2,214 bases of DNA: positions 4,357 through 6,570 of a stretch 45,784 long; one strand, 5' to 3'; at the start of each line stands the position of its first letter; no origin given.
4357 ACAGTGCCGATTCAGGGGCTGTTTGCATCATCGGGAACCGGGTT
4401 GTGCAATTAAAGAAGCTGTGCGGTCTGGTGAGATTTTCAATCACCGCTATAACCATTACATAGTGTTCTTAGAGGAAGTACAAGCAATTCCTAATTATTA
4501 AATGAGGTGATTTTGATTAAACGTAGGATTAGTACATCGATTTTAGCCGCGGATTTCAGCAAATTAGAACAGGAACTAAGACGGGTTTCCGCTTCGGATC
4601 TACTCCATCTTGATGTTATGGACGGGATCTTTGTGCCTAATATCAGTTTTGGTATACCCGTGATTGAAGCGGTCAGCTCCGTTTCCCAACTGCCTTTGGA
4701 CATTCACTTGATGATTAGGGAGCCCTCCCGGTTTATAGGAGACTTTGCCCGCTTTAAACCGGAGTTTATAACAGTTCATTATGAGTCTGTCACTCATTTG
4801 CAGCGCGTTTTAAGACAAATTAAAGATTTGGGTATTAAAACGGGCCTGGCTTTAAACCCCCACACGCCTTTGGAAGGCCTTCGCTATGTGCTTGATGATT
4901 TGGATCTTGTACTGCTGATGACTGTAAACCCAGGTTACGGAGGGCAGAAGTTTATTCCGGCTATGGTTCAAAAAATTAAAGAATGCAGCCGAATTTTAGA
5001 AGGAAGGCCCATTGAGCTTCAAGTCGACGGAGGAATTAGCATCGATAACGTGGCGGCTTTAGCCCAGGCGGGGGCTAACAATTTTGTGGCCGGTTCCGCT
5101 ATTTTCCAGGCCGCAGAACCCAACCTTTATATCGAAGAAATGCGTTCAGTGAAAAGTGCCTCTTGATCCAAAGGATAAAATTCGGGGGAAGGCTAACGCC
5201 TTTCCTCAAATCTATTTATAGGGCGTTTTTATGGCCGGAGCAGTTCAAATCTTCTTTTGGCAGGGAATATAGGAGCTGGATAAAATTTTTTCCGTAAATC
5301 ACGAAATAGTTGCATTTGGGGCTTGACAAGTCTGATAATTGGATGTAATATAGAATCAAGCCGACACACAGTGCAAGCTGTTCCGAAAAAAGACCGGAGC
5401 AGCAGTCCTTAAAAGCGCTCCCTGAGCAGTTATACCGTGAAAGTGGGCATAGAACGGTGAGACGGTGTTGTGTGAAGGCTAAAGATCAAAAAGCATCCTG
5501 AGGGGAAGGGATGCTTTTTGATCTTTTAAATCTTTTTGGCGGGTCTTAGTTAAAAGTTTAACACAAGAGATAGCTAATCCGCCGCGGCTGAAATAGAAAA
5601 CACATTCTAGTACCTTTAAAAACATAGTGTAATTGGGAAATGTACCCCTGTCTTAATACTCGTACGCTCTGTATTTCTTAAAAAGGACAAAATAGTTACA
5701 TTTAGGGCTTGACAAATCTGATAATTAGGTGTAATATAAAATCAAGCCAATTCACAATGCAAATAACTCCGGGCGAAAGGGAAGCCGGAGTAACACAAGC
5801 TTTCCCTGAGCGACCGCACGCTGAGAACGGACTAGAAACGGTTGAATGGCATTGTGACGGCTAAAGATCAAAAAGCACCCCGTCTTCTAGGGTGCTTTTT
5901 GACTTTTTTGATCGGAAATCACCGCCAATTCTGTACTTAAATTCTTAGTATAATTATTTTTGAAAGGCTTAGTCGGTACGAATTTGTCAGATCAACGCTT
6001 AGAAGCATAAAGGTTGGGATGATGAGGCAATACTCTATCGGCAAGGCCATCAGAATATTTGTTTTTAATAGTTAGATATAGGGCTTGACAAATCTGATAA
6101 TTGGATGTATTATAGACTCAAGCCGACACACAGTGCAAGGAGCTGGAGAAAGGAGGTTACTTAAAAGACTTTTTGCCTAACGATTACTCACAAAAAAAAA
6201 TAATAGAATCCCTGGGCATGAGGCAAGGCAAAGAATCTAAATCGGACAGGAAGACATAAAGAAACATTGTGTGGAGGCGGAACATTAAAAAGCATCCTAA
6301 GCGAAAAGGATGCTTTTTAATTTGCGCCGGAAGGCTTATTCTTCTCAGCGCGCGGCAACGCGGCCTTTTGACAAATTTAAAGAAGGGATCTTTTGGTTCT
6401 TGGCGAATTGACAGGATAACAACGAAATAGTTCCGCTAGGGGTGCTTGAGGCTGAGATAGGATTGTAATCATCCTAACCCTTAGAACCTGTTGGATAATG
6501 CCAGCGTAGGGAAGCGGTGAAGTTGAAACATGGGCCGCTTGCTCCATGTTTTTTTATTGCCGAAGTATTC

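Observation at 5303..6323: Three tandem, independently transcribed paralogous structured RNAs with no ORF, between rpe and the TPP riboswitch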

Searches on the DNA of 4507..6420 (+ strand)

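Call 4: search_rna_families(source=window, start=5150, end=6420, threshold=evalue, max_evalue=10, show_alignments=4)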
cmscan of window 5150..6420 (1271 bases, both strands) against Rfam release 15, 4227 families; matches with E-value up to 10: 16.
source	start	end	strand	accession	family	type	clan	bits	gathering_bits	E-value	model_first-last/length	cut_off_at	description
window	6254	6322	+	RF01859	Phe_leader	Cis-reg; leader;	-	22.7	55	0.48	1-125/125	no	Phenylalanine leader peptide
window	6277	6339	-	RF02362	Yfr10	Gene; sRNA;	-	21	43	2.9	1-78/78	no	Cyanobacterial functional RNA 10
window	5185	5303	+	RF02823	LPR69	Gene; sRNA;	-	20.3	40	0.13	1-82/82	no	Legionella RNA 69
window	6056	6137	-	RF03100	RAGATH-27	Gene; sRNA;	-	19.9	76.1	7.8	1-86/86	no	RAGATH-27 RNA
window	5840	5960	+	RF01770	rimP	Cis-reg; leader;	-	19.6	47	2.6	1-102/102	no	Gammaprotebacteria rimP leader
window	5480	5527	+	RF03305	mir-3338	Gene; miRNA;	-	19.3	95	0.97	1-84/84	no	mir-3338 microRNA precursor family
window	5865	5930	-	RF02432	SpF25_sRNA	Gene; sRNA;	-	19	48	3.7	1-102/102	no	Streptococcus sRNA SpF25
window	6259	6317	+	RF02844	RefA9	Gene; antisense;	-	18.9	49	5.9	1-64/64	no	Enterococcus sRNA A9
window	5866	5961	-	RF01859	Phe_leader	Cis-reg; leader;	-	17.8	55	5.8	1-125/125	no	Phenylalanine leader peptide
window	5482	5525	+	RF00961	mir-581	Gene; miRNA;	-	16.2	100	7.2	1-89/89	no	mir-581 microRNA precursor family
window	6282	6325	-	RF04309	HCV_J7880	Cis-reg;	-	15.6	90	1.8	1-123/123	no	Hepatitis C virus J7880 RNA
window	5867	5907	-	RF00125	IS128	Gene; sRNA;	-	14.9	80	3.6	160-198/209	no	IS128 RNA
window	6172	6384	+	RF02849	Ysr197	Gene; sRNA;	-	14.3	167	0.9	1-254/254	no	Yersinia sRNA 197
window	5872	5982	-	RF02503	Atu_C9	Gene; sRNA;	-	12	40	1.5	73-192/192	no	Rhizobiales sRNA Atu_C9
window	5476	5520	-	RF02610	BSR0709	Gene; sRNA;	-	11.5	382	2.1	1-318/318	no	Brucella sRNA 0709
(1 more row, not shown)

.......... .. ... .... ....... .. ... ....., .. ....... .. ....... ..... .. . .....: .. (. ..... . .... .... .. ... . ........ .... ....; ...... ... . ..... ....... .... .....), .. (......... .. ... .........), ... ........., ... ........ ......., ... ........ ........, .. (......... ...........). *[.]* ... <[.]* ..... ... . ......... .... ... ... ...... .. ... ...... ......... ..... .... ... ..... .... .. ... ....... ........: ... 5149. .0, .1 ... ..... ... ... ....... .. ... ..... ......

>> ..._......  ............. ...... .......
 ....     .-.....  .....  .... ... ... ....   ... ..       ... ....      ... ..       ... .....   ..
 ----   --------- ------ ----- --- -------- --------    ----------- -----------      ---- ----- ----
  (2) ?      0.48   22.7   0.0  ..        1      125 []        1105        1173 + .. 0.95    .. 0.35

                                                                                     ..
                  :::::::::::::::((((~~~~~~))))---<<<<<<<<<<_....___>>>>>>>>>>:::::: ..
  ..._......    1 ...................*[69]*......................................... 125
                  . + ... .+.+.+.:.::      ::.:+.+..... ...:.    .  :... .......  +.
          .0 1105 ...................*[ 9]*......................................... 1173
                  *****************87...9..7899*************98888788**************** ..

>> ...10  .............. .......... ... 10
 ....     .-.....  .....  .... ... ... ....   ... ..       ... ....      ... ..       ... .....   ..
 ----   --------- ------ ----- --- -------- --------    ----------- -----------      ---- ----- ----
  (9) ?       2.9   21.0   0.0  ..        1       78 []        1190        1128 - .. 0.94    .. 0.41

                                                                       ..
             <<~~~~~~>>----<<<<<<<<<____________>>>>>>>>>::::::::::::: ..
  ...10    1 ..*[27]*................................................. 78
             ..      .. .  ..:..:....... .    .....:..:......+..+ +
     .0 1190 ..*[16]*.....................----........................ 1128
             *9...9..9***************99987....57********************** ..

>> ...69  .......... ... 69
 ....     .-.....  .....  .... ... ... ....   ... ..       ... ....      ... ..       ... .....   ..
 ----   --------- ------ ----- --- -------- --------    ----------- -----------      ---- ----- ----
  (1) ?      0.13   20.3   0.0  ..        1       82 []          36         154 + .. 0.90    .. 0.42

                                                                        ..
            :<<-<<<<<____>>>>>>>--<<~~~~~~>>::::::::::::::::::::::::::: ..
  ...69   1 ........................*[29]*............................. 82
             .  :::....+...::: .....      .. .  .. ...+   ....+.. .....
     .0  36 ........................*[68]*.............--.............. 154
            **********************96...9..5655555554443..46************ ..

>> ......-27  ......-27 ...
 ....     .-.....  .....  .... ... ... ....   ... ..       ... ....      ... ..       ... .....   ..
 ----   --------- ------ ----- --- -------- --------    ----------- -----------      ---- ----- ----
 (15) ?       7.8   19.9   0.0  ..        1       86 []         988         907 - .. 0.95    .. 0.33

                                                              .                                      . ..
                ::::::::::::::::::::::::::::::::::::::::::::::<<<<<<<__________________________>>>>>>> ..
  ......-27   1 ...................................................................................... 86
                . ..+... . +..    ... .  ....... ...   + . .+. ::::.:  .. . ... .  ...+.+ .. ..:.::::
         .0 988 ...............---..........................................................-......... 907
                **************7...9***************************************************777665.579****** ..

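Call 25: search_rna_families(sources=[L006, L011, L012, L013, L014, L015, L016], threshold=evalue, max_evalue=1)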
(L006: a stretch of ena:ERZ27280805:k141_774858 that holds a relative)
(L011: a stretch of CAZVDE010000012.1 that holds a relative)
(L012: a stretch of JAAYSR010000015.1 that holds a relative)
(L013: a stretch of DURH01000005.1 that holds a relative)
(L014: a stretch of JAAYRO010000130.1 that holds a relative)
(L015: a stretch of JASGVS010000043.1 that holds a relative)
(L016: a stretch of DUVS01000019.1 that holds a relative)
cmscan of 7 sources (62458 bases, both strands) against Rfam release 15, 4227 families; matches with E-value up to 1: 8.
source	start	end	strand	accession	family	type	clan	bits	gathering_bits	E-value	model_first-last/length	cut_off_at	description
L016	5182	5285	+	RF00059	TPP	Cis-reg; riboswitch;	-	77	54.3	1.9e-13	1-105/105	no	TPP riboswitch aptamer (THI element)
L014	4983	5084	+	RF00059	TPP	Cis-reg; riboswitch;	-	70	54.3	9.8e-12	1-105/105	no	TPP riboswitch aptamer (THI element)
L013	4998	5098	+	RF00059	TPP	Cis-reg; riboswitch;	-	69.6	54.3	1.3e-11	1-105/105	no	TPP riboswitch aptamer (THI element)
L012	4974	5074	+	RF00059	TPP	Cis-reg; riboswitch;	-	67.6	54.3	3.8e-11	1-105/105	no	TPP riboswitch aptamer (THI element)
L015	5078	5180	+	RF00059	TPP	Cis-reg; riboswitch;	-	66.7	54.3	6.5e-11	1-105/105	no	TPP riboswitch aptamer (THI element)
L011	4982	5083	+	RF00059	TPP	Cis-reg; riboswitch;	-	66.5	54.3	7.2e-11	1-105/105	no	TPP riboswitch aptamer (THI element)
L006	6013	6113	+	RF00059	TPP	Cis-reg; riboswitch;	-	62.2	54.3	7.9e-10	1-105/105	no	TPP riboswitch aptamer (THI element)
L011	4891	4929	+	RF00489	ctRNA_p42d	Gene; antisense;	-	26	50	0.21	1-46/46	no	ctRNA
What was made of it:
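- On Any Rfam 15 family (4227 models, including TPP, 6S, SRP, RNase P, tmRNA, LhrC, RsaE/RoxS, T-box and riboswitches): The same result was obtained for 7 related loci (call 25).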

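Call 75: search_with_rna_model(model_id=R1, sources=[L006, L010, L011, L012, L013, L015, L093, L094, L095, L096, L099, L100, L101, L102], max_evalue=0.001, make_alignment=true)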
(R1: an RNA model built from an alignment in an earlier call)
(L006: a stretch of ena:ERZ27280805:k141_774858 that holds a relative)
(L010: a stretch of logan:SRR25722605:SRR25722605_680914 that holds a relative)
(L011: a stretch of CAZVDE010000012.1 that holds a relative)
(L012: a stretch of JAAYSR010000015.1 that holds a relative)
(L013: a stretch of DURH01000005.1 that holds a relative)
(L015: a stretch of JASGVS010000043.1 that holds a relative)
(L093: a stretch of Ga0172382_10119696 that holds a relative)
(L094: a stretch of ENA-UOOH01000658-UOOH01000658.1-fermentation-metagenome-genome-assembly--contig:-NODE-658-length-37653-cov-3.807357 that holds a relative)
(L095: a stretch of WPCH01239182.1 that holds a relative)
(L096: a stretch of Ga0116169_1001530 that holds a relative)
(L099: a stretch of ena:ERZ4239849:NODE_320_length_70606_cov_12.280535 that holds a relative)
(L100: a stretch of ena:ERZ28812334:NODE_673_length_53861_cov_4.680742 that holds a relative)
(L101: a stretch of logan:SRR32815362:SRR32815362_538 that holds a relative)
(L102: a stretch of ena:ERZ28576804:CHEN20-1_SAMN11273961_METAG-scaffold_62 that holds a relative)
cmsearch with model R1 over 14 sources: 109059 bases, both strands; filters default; matches with E-value up to 0.001: 14.
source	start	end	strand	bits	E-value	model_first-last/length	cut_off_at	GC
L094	8204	8347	-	142.7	1.6e-31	1-145/145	no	0.47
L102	3735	3876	+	127.8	5.3e-28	1-145/145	no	0.43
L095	2286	2430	-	126.1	1.3e-27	1-145/145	no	0.45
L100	3738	3888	+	116.8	2.1e-25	1-145/145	no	0.46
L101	3735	3874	+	111.8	3.1e-24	1-145/145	no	0.5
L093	711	851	-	106.1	7.1e-23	1-145/145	no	0.52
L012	4728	4871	+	105.6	9.1e-23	1-145/145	no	0.51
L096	11924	12078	+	95.3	2.5e-20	1-145/145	no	0.51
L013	4733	4888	+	90.4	3.5e-19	1-145/145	no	0.53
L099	3732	3866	+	85.3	5.7e-18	1-145/145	no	0.41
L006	5737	5911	+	57.4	2.2e-11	1-145/145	no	0.43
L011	4712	4884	+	56.1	4.4e-11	1-145/145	no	0.5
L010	5735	5922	+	40.9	1.7e-07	1-145/145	no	0.41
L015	4806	4948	+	32.4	1.8e-05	1-145/145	no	0.44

Alignment A7: 14 matches aligned to the model, 238 columns, each read 5' to 3' on its own strand. Consensus structure (alignment columns), stored with it:
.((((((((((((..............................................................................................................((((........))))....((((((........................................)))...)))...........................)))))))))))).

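Call 76: build_rna_model(alignment_id=A7)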
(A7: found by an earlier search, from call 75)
Model R2 built from alignment A7 (14 sequences, 238 columns); structure: stored with the alignment.
model positions 145; base pairs 22; branch points 1; effective number of sequences 4.67; information 0.59 bits per position. Calibrated on 0.2 Mb of random sequence (short: E-values are rough).
structure used (alignment columns):
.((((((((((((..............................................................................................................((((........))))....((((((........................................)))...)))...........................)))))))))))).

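Call 78: search_with_rna_model(model_id=R2, source=window, filters=off, max_evalue=10, show_alignments=3)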
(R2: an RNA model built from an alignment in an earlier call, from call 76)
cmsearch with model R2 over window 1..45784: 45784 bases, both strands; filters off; matches with E-value up to 10: 30.
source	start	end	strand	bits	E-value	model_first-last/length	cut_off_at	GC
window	6122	6278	+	19.1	0.024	1-145/145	no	0.42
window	12908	13010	-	12.1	0.94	1-145/145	no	0.49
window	5480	5527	-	11.5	1.3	1-145/145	no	0.38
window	17765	17798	-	11.5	1.3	1-145/145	no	0.35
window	16980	17096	-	11.1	1.6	1-145/145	no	0.38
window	6283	6322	+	10.9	1.8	1-145/145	no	0.3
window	6283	6322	-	10.5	2.2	1-145/145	no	0.3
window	12908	13010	+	10.1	2.6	1-145/145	no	0.49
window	22203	22252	+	9.8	3.2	1-145/145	no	0.48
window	6354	6543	+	9.8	3.2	1-145/145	no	0.47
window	5480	5527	+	9.7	3.3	1-145/145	no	0.38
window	1563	1614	+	9.7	3.3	1-145/145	no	0.71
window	29340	29432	+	9.4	3.9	1-145/145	no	0.4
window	24137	24183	+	9.4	3.9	1-145/145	no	0.28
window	14887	15000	+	9.3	4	1-145/145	no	0.33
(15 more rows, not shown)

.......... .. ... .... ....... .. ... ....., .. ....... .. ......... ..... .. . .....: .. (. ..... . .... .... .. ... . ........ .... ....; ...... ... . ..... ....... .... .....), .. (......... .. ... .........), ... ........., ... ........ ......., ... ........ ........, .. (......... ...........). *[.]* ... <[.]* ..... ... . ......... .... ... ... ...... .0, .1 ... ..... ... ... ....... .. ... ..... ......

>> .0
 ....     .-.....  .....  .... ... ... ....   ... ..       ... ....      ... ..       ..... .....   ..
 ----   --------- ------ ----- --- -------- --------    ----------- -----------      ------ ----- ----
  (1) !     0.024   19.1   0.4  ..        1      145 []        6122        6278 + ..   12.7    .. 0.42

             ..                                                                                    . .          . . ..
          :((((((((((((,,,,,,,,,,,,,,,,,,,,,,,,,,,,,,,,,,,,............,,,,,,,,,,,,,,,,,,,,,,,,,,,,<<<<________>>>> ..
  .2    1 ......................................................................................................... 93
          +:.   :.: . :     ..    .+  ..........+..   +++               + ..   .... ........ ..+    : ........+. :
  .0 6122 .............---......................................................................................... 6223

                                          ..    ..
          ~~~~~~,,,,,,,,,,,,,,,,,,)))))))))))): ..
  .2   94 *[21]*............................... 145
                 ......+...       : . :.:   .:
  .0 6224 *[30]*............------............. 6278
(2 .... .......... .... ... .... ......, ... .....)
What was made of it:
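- On The new clade-wide RNA family defined here (rpe-downstream RNA): Unit 3 (6122-6278) is the best hit in the window at 19.1 bits, E=0.024, with all blocks aligned (call 78).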

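Call 79: search_with_rna_model(model_id=R2, sources=[L014, L103, L105, L016, L017, L104], filters=off, max_evalue=1)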
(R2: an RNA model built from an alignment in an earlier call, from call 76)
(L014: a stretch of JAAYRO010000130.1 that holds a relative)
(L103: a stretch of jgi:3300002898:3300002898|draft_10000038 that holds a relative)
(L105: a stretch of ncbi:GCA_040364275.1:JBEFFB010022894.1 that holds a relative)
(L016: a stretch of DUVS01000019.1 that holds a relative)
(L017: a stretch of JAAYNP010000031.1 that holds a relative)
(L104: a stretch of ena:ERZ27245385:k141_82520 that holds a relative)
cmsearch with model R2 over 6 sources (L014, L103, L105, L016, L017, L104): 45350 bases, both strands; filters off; matches with E-value up to 1: 8.
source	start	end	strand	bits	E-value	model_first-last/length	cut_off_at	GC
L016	4790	4891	+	17.3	0.062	1-145/145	no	0.35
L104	3881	3999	+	15.5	0.16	1-145/145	no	0.35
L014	4737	4903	+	13.3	0.5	1-145/145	no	0.46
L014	5939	6033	-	12.7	0.7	1-145/145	no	0.44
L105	4132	4201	+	12.4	0.82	1-145/145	no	0.46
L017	3623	3737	+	12.2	0.88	1-145/145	no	0.5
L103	3736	3945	+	12.2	0.91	1-145/145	no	0.5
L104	5695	5750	+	12.1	0.96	1-145/145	no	0.34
